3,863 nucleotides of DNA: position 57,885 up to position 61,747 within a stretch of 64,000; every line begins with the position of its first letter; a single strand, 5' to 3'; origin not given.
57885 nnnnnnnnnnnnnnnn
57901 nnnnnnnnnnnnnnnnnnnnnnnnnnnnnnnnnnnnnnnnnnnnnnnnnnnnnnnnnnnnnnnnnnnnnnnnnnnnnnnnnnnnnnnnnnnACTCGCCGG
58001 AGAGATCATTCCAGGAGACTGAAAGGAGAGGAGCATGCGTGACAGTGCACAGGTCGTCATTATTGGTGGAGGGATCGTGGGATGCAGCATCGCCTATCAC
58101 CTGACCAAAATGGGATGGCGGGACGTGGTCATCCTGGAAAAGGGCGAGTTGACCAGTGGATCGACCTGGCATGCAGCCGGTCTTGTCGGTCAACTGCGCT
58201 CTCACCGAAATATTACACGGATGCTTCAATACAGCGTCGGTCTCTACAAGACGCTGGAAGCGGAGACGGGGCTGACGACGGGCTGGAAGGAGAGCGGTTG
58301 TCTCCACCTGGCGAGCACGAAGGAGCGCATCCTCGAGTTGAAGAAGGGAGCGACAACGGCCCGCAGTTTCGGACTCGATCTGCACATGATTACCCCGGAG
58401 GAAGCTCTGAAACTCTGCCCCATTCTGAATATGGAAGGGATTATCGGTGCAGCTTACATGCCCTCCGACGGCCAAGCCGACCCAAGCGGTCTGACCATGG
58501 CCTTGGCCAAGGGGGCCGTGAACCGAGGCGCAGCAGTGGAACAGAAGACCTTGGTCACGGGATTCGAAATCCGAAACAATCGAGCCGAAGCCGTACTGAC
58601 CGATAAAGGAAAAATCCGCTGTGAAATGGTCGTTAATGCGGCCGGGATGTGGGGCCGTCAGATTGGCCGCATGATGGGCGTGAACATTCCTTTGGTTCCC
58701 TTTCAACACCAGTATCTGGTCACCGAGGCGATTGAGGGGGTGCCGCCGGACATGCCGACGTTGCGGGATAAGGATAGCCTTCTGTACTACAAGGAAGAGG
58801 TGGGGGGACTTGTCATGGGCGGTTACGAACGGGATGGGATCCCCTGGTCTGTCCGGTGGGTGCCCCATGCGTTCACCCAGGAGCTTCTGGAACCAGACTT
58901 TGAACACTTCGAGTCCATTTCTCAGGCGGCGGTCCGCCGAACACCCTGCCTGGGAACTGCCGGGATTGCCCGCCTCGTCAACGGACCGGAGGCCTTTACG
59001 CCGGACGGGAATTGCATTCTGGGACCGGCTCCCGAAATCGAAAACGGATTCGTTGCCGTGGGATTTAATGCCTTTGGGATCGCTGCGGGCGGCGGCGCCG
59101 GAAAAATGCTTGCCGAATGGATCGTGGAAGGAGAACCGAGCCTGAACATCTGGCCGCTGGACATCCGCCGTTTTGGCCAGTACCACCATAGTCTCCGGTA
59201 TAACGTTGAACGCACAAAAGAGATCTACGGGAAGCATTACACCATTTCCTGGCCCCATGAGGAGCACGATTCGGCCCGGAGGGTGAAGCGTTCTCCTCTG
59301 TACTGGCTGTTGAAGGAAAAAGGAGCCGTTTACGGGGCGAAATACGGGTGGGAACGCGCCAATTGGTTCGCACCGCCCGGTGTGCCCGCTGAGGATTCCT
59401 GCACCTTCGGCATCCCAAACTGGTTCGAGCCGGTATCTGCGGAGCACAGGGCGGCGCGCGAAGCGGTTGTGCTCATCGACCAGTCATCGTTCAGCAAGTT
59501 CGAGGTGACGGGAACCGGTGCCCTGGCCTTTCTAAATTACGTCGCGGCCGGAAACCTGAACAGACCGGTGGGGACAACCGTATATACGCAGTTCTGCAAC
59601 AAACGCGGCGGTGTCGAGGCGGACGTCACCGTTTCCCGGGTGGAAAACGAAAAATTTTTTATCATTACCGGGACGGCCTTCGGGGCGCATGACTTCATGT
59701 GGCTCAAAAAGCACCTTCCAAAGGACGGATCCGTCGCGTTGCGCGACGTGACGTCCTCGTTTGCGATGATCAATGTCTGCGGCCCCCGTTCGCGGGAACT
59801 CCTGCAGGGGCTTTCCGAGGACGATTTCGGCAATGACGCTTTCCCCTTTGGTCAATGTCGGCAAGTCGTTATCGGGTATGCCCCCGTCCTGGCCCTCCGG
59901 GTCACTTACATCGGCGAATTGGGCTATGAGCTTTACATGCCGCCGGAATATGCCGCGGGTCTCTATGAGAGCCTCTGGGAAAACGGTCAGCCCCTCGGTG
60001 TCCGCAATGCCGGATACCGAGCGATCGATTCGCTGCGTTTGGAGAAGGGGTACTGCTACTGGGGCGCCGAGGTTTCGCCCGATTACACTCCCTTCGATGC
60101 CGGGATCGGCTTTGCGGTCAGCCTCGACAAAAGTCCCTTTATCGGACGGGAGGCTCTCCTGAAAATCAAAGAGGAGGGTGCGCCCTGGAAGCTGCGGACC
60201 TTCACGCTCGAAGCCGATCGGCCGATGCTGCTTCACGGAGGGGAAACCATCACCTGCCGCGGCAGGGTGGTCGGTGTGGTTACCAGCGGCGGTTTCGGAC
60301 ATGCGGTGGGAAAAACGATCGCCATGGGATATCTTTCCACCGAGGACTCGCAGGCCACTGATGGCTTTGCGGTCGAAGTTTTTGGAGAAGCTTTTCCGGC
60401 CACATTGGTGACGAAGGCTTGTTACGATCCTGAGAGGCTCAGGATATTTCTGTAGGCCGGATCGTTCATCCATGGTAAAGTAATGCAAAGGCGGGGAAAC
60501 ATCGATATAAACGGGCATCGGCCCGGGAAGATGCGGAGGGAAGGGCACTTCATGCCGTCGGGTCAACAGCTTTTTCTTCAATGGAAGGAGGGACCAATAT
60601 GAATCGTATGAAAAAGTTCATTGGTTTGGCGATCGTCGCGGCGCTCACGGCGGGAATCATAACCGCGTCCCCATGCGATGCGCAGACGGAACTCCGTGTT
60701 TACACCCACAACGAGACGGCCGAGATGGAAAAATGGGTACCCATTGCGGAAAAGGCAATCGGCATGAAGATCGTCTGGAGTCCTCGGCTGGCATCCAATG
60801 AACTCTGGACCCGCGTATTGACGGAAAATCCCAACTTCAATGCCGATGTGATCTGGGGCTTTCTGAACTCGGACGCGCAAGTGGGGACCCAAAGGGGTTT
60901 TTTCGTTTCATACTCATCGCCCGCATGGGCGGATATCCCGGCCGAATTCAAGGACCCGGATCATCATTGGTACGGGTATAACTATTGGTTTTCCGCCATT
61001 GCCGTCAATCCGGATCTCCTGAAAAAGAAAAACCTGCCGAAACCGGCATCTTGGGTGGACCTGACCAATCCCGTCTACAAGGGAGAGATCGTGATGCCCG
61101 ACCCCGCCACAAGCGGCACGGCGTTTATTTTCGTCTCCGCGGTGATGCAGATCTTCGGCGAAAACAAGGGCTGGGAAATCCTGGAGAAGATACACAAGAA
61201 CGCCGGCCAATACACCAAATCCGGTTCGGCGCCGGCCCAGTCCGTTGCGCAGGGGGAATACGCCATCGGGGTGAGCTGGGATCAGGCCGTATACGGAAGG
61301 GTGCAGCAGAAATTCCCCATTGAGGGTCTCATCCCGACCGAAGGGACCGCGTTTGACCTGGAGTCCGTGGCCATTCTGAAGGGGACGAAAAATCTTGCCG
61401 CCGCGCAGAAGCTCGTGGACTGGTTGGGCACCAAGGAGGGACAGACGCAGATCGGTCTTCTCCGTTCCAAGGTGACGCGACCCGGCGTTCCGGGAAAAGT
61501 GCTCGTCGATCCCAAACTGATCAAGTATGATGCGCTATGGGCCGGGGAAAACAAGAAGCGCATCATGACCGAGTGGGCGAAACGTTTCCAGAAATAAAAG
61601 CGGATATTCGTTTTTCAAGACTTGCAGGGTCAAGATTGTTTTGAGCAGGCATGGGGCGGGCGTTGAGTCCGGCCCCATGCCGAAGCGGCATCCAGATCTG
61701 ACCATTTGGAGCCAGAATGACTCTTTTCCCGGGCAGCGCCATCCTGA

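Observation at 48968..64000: One-strand catabolic island: two paralogous importers bracket GntR, a transaldolase-like protein, a HisC-like PLP enzyme, EtfBA and a DMGDH-type dehydrogenase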

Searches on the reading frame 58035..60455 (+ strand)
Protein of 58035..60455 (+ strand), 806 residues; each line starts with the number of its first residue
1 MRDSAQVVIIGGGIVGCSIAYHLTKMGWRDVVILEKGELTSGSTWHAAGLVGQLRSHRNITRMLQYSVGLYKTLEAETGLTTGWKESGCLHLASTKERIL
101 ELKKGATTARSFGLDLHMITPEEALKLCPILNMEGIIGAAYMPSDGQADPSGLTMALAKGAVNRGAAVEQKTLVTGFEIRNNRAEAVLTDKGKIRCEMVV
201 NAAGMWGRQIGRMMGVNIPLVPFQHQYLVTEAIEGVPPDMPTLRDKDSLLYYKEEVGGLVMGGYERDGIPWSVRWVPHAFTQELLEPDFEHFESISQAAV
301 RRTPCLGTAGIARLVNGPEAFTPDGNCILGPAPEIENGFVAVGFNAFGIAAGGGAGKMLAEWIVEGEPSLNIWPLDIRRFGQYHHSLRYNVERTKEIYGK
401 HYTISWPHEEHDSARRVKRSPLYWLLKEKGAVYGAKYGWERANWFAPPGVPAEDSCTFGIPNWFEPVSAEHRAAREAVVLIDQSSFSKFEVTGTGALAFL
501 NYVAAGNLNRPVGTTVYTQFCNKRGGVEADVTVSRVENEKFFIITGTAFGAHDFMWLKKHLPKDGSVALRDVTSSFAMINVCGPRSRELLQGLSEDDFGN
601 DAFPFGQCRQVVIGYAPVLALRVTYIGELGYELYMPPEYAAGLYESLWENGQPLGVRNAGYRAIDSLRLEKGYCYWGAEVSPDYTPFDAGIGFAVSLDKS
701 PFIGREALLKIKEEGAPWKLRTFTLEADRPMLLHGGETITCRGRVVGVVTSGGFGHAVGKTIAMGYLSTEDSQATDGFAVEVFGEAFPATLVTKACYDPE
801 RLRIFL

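Call 3: search_protein_families(library=pfam, proteins=[window:58035-60455:+])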
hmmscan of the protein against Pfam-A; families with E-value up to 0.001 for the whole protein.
window:58035-60455:+ (806 aa): 9 families
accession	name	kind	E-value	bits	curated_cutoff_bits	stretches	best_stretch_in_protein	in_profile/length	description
PF01571.26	GCV_T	-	1.3e-77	260.9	25.6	1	423-694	2-255/255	Aminomethyltransferase folate-binding domain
PF01266.30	DAO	-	1.8e-69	235.4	27.9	1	7-362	2-353/353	FAD dependent oxidoreductase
PF08669.17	GCV_T_C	-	2.5e-19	69.4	25.9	1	719-798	2-80/80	Glycine cleavage T-protein C-terminal barrel domain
PF16350.10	FAO_M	-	7.6e-18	64.9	27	1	365-420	1-56/56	FAD dependent oxidoreductase central domain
PF13450.12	NAD_binding_8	-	1.1e-05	26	21.9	1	9-43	1-34/68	NAD(P)-binding Rossmann-like domain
PF13738.12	Pyr_redox_3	-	1.8e-05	24.6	30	0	8-40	1-33/305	Pyridine nucleotide-disulphide oxidoreductase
PF07992.20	Pyr_redox_2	-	2.1e-05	24.5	26.1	0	5-37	143-174/291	Pyridine nucleotide-disulphide oxidoreductase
PF01494.25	FAD_binding_3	-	2.9e-05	23.9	22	0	5-41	2-37/349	FAD binding domain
PF00890.30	FAD_binding_2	-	8e-05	22.4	20.4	1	7-55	2-49/414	FAD binding domain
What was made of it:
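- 58035..60455 (+): DMGDH-type FAD/THF N-demethylating dehydrogenase of 806 aa. Proposed substrates: N,N-dimethyl- and/or N-methyl-phosphoethanolamine. DAO+FAO_M+GCV_T+GCV_T_C domains (call 3).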

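Call 4: search_protein_families(library=ncbifam, proteins=[window:58035-60455:+])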
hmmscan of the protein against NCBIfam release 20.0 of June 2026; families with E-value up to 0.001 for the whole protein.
window:58035-60455:+ (806 aa): 33 families (the best 25 are shown)
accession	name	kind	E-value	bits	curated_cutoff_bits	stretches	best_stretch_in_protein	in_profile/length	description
NF001567.0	PRK00389.1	subfamily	1.8e-60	204.8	300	1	458-799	25-355/359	glycine cleavage system aminomethyltransferase GcvT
NF053776.1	TmaoDeMthMsil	equivalog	2.5e-53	181.7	1100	1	469-803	420-760/763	trimethylamine N-oxide demethylase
TIGR01372.1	soxA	subfamily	4.5e-53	180.3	1164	1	417-803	607-993/996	sarcosine oxidase subunit alpha family protein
TIGR00528.1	gcvT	equivalog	1.3e-50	172.4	235.85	1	458-796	23-359/362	glycine cleavage system aminomethyltransferase GcvT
NF010093.0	PRK13579.1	equivalog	1.1e-41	142.9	459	1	466-793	40-360/371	glycine cleavage system aminomethyltransferase GcvT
TIGR02352.1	thiamin_ThiO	equivalog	8.8e-34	117.1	250.8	1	7-234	1-229/351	glycine oxidase ThiO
TIGR01373.1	soxB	subfamily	1.9e-32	112.6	529.45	1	5-381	31-400/407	sarcosine oxidase subunit beta family protein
NF001933.0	PRK00711.1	subfamily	3.6e-25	88.8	383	2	57-224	105-274/429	D-amino acid dehydrogenase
NF009133.0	PRK12486.1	equivalog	1.2e-22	80.3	410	1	460-790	37-362/369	dimethylsulfoniopropionate demethylase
NF008425.0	PRK11259.1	equivalog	9.5e-19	67.6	257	1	4-212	4-210/377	N-methyl-L-tryptophan oxidase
TIGR03377.1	glycerol3P_GlpA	equivalog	8.9e-18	64.1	552.8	1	107-229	100-226/530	anaerobic glycerol-3-phosphate dehydrogenase subunit GlpA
TIGR03364.1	HpnW_proposed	hypoth_equivalog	6.9e-16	58.3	285.1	1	6-203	2-193/365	TIGR03364 family FAD-dependent oxidoreductase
NF008313.0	PRK11101.1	equivalog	1.4e-14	53.6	425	1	109-229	111-235/548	anaerobic glycerol-3-phosphate dehydrogenase subunit A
NF033460.1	glycerol3P_ox_II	equivalog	1.7e-14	53.7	460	1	6-217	3-218/361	type 2 glycerol-3-phosphate oxidase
NF050086.1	pipecolate_AmaA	exception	4.5e-14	51.9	600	1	4-204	25-234/425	L-pipecolate oxidase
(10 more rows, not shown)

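Call 41: search_solved_structures(query=window:58035-60455:+, max_evalue=1e-30)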
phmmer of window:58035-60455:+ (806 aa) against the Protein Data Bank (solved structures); distinct sequences matched with E-value up to 1e-30: 11.
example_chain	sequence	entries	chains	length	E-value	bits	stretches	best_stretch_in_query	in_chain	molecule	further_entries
4p9s_A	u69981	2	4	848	4.7e-174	584.1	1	2-797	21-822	Dimethylglycine dehydrogenase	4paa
4pab_A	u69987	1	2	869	9.7e-174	583.1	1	2-797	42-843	Dimethylglycine dehydrogenase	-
5l46_A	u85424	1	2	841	9.9e-171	573.1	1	2-796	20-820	Dimethylglycine dehydrogenase, mitochondrial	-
1pj5_A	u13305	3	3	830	7.3e-128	431.3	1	3-804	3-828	N,N-dimethylglycine oxidase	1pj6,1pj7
3gsi_A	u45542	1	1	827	2.4e-126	426.3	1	6-804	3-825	N,N-dimethylglycine oxidase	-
1y56_B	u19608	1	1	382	2.8e-50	174.7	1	3-380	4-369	sarcosine oxidase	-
1woo_A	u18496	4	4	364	6.2e-41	143.8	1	454-784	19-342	Aminomethyltransferase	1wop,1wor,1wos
9q59_A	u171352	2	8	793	1.5e-38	135.9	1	458-802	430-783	trimethylamine N-oxide demethylase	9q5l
9q5a_A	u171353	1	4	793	1.5e-38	135.9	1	458-802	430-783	Trimethylamine N-oxide Demethylase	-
1yx2_A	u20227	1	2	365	4.5e-38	134.3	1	458-790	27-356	Aminomethyltransferase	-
1v5v_A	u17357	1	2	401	4.5e-35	124.4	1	451-805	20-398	aminomethyltransferase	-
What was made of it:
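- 58035..60455 (+): 584 bits to rat DMGDH 4p9s (call 41).
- On Dimethylglycine dehydrogenase-type enzymes: Calls 3 and 41. etfBA lies immediately upstream.
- The 806-aa enzyme is most similar to genuine DMGDH (584 bits to 4p9s; call 41).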

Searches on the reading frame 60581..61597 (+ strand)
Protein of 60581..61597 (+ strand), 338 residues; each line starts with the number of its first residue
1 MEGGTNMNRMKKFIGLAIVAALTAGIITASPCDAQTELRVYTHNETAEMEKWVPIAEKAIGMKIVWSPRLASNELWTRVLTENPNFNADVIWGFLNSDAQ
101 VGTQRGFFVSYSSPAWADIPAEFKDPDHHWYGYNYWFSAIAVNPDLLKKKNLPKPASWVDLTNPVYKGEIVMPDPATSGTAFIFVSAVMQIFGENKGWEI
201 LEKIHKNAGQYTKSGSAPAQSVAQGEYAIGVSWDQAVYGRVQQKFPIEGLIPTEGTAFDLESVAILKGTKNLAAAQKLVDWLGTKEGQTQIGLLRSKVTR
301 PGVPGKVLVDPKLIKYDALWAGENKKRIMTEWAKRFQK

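Call 3: search_protein_families(library=pfam, proteins=[window:60581-61597:+])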
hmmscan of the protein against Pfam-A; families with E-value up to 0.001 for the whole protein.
window:60581-61597:+ (338 aa): 4 families
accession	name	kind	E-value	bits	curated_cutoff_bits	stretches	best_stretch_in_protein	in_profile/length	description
PF13343.11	SBP_bac_6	-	5.9e-28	98.4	24.6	1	103-290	25-210/245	Bacterial extracellular solute-binding protein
PF13416.11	SBP_bac_8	-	4e-23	83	27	1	57-290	7-251/279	Bacterial extracellular solute-binding protein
PF01547.30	SBP_bac_1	-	1.2e-17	65.3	26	1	129-288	99-306/307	Bacterial extracellular solute-binding protein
PF13531.11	SBP_bac_11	-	4.4e-12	46.7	25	1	140-289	83-219/227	Bacterial extracellular solute-binding protein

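Call 4: search_protein_families(library=ncbifam, proteins=[window:60581-61597:+])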
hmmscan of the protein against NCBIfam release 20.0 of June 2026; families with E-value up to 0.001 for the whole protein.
window:60581-61597:+ (338 aa): 5 families
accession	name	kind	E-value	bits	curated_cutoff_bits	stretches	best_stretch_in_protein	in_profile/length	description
TIGR03261.1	phnS2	equivalog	1.7e-75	254.2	392.75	1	23-337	9-330/334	putative 2-aminoethylphosphonate ABC transporter substrate-binding protein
TIGR01254.1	sfuA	subfamily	2.8e-23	82.7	93.4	1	34-291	1-259/306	thiamine ABC transporter substrate-binding protein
NF011620.1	PRK15046.1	equivalog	1.1e-18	67.1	310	1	19-292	7-282/334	2-aminoethylphosphonate ABC transporter substrate-binding protein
TIGR03227.1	PhnS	equivalog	4.1e-17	62.1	395.3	1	17-294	19-295/360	2-aminoethylphosphonate ABC transporter substrate-binding protein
NF007048.0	PRK09501.1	equivalog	3.2e-11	42.7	582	1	132-293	128-289/348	spermidine/putrescine ABC transporter substrate-binding protein PotD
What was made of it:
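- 60581..61597 (+): SBP2: binding protein of importer 2. Proposed ligand: phosphocholine or another N-methylated organophosphate. PhnS2 model 254 bits, below cut-off (call 4).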

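Call 44: search_solved_structures(query=window:60581-61597:+, max_evalue=0.00001)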
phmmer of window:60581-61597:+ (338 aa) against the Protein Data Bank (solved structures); distinct sequences matched with E-value up to 0.00001: 29.
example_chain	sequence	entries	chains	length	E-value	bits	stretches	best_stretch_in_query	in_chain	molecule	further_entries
8x1a_B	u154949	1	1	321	7.1e-41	143.8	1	73-335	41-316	Iron(III) ABC transporter, periplasmic iron-compound-binding protein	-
4r72_A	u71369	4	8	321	6.6e-38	134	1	71-334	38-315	ABC-type Fe3+ transport system, periplasmic component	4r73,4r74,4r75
6wce_A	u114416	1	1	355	7.3e-28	101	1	75-333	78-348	Pyridoxal-5-phosphate binding protein A (P5PA)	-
7xjm_A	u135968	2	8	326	9.2e-13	51.4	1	58-293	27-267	Putrescine-binding periplasmic protein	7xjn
6fjl_A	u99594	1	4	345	4.2e-11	45.9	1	103-298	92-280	ABC-type Fe3+ transport system, periplasmic component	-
6hhb_A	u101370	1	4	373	5e-11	45.7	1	103-298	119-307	ABC-type Fe3+ transport system, periplasmic component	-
1poy_1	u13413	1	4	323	1.4e-10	44.2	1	125-315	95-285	SPERMIDINE/PUTRESCINE-BINDING PROTEIN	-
1pot_A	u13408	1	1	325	1.4e-10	44.2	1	125-315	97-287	SPERMIDINE/PUTRESCINE-BINDING PROTEIN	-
8y5h_E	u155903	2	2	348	1.7e-10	43.9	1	124-315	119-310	Spermidine/putrescine-binding periplasmic protein | Putrescine-binding periplasmic protein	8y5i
7li0_A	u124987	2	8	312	3.5e-10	42.9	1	59-289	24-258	Fe(3+) ABC transporter substrate-binding protein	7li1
6lkg_A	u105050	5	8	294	8.8e-10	41.6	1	108-290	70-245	ABC transporter, solute-binding protein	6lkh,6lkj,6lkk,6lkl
6lki_A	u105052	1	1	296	8.9e-10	41.5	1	108-290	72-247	ABC transporter, solute-binding protein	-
4edp_A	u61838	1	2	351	9.7e-10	41.4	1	52-290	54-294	ABC transporter, substrate-binding protein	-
1q35_A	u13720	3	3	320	1.1e-09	41.3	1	37-290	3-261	iron binding protein FbpA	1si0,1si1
8k7n_A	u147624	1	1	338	4.1e-09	39.4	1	18-291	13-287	Ferric iron ABC transporter, iron-binding protein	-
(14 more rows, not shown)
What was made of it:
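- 60581..61597 (+): Best solved relatives are 8x1a and AfuA 4r72 (call 44).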
